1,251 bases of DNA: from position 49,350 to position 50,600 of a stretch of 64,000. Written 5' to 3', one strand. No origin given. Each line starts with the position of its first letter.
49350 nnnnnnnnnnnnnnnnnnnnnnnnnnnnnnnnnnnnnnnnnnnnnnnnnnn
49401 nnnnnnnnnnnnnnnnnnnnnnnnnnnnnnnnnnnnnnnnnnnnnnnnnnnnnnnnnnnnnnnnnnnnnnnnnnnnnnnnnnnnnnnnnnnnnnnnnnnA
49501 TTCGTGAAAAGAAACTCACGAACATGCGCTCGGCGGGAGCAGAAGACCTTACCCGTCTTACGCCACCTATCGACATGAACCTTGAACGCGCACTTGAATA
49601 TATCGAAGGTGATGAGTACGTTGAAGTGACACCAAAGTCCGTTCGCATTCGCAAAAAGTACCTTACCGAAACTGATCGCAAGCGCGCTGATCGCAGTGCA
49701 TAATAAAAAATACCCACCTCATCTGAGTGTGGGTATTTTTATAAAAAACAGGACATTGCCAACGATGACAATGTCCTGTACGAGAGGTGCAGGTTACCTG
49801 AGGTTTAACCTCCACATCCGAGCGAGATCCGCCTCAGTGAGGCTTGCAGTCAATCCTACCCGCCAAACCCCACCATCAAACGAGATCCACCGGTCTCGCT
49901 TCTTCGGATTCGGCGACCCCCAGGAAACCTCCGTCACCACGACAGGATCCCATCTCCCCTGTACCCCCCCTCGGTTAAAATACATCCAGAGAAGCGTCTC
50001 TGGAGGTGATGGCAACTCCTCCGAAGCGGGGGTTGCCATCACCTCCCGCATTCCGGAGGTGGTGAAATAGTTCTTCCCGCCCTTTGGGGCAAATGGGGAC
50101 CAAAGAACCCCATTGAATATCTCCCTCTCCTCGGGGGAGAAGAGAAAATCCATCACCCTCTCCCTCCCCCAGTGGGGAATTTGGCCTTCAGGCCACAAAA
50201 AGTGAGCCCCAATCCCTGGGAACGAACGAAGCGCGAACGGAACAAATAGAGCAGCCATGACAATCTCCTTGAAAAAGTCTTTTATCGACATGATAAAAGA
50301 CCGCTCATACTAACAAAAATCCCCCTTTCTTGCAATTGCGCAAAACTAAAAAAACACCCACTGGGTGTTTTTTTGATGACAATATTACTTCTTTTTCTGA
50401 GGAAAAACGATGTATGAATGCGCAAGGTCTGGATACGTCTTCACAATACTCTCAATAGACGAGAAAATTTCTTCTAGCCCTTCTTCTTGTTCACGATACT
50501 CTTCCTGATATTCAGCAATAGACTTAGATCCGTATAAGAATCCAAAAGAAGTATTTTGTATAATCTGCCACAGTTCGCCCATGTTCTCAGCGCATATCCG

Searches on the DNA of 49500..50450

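Call 51: search_rna_families(source=window, start=49500, end=50450, threshold=evalue, max_evalue=10, show_alignments=2)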
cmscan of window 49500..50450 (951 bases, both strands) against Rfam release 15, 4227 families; matches with E-value up to 10: 19.
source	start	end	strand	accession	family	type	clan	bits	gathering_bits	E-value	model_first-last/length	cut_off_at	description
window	49702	49773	-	RF02064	STnc370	Gene; sRNA;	-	27.2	54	0.31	1-71/71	no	Enterobacterial sRNA STnc370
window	50311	50377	+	RF01859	Phe_leader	Cis-reg; leader;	-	24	55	0.19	1-125/125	no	Phenylalanine leader peptide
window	50345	50396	-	RF02064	STnc370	Gene; sRNA;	-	21.5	54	5.1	1-71/71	no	Enterobacterial sRNA STnc370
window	50002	50046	+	RF03600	MIR3627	Gene; miRNA;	-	21.4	64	0.067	17-73/89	no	MIR3627 microRNA precursor family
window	49632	49743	+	RF00506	Thr_leader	Cis-reg; leader;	-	20.6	55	0.33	1-118/118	no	Threonine operon leader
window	50132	50171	-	RF00752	mir-14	Gene; miRNA;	-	18.1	53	0.75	1-63/63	no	mir-14 microRNA precursor family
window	50345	50386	-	RF00106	RNAI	Gene; antisense;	-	17.9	47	1.3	1-102/102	no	RNAI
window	49945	50015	+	RF01014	mir-1306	Gene; miRNA;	-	17.8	70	0.84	1-72/72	no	mir-1306 microRNA precursor family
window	50330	50378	+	RF02063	STnc350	Gene; sRNA;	-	17.8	60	2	1-68/68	no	Salmonella enterica sRNA STnc350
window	50003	50045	+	RF02357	RNaseP-T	Gene; ribozyme;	CL00002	17.7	60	0.23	1-208/208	no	RNaseP truncated form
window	49998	50156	-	RF02354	BjrC80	Gene; sRNA;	-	16.5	80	1.3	1-162/162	no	Bradyrhizobiaceae sRNA BjrC80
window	50001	50077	+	RF03603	mir-4899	Gene; miRNA;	-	15.8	85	7.9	1-87/87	no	mir-4899 microRNA precursor family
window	50057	50172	-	RF01228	snoR111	Gene; snRNA; snoRNA; HACA-box;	-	15.8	38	8.8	1-128/128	no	Small nucleolar RNA snoR111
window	50368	50436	+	RF00093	SNORD18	Gene; snRNA; snoRNA; CD-box;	CL00047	15.6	41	8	1-71/71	no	Small nucleolar RNA SNORD18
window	50103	50142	+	RF02814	Sso133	Gene; sRNA;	-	15.3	44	6.3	1-73/73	no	Sulfolobus sRNA133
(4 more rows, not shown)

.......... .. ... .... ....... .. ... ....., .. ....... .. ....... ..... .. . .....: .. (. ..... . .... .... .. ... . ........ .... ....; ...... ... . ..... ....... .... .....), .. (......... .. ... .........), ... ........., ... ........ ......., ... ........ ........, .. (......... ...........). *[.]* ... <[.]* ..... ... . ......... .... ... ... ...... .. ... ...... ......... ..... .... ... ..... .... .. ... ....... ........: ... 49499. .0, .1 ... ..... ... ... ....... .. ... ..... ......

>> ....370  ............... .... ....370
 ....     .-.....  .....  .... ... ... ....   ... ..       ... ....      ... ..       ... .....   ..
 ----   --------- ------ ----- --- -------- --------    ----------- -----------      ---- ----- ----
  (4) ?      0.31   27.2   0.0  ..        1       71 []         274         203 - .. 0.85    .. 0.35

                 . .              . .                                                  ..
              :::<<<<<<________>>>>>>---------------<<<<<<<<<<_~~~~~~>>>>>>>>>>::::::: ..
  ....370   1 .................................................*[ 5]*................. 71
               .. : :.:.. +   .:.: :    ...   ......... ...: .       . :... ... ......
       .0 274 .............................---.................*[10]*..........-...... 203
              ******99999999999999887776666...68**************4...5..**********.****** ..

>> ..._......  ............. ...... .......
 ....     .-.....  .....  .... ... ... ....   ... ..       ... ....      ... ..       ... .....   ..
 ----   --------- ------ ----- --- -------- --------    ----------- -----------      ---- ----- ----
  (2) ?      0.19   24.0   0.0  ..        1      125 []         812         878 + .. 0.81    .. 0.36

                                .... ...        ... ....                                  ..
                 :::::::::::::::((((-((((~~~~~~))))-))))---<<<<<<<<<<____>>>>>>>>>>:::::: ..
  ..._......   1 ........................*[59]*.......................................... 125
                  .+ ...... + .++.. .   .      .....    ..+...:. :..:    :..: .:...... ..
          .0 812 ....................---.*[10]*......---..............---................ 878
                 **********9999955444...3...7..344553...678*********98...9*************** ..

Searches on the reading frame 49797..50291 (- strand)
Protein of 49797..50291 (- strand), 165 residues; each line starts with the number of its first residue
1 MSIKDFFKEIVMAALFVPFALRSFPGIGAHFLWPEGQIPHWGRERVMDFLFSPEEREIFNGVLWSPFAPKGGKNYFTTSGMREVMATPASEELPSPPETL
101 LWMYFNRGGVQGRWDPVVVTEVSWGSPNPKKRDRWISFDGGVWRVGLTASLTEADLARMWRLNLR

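Call 74: search_protein_families(library=pfam, proteins=[window:49797-50291:-], max_evalue=1)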
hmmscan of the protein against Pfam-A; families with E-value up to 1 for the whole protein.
window:49797-50291:- (165 aa): 0 families

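Call 75: search_protein_families(library=phrogs, proteins=[window:49797-50291:-], max_evalue=0.1)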
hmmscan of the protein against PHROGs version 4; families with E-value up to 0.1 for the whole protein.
window:49797-50291:- (165 aa): 0 families

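Call 77: find_encoding_contigs(protein=window:49797-50291:-, flank=3000, max_places=6)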
Protein window:49797-50291:- (165 aa): no gene with exactly this product is on record in the collection.
